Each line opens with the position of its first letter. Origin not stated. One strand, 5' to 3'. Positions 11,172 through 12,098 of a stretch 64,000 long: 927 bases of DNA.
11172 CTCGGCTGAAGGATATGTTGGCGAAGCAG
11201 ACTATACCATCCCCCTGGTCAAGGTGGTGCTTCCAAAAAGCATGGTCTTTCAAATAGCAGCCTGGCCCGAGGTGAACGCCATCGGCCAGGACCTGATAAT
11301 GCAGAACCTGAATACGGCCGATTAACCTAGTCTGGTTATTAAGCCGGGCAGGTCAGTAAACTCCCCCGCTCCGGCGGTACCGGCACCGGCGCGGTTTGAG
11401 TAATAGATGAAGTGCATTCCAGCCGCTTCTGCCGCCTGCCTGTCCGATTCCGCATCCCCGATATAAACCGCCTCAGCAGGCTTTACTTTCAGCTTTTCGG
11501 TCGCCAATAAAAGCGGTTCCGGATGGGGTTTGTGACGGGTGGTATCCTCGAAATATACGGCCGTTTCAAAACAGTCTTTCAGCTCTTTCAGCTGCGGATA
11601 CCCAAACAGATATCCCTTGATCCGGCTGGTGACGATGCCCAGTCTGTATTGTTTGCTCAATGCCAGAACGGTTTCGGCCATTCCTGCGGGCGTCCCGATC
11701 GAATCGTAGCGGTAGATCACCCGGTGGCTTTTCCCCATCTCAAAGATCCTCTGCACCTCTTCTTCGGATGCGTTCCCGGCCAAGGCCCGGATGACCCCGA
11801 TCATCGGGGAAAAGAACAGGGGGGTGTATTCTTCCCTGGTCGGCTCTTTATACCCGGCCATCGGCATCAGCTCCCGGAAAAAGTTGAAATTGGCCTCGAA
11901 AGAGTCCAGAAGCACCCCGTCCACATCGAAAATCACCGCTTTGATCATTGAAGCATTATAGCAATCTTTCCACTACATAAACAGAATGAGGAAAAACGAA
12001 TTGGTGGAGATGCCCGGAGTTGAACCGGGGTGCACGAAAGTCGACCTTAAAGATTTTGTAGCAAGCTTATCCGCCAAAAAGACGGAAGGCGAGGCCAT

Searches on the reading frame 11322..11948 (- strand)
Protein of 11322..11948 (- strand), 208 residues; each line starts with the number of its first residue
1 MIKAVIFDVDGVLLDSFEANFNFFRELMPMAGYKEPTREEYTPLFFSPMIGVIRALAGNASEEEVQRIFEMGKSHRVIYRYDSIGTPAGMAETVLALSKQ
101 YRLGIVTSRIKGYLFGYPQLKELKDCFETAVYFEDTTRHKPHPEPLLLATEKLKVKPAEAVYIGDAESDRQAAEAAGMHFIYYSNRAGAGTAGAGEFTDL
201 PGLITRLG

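Call 84: find_encoding_contigs(protein=window:11322-11948:-, flank=10000, max_places=1)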
Protein window:11322-11948:- (208 aa): 4 contigs read that carry it; 1 place shown.
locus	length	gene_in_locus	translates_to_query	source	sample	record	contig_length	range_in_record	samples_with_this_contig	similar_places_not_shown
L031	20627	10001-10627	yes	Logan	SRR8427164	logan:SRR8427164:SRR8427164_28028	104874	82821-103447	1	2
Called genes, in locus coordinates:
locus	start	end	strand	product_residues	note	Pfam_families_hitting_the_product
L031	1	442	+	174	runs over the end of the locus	PF00293:NUDIX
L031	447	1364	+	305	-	PF12146:Hydrolase_4 (faint), PF00561:Abhydrolase_1 (faint), PF08538:DUF1749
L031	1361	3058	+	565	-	PF00133:tRNA-synt_1, PF09334:tRNA-synt_1g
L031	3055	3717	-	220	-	PF00149:Metallophos, PF12850:Metallophos_2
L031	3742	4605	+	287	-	PF02449:Glyco_hydro_42 (faint)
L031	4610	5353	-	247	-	-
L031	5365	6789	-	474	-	PF13231:PMT_2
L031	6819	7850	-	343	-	PF13354:Beta-lactamase2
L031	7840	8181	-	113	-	-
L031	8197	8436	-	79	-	PF12674:Zn_ribbon_2 (weak)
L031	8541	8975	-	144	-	-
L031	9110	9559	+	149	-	PF01668:SmpB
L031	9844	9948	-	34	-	-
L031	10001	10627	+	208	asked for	PF00702:Hydrolase, PF13419:HAD_2, PF13242:Hydrolase_like (weak)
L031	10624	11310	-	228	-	-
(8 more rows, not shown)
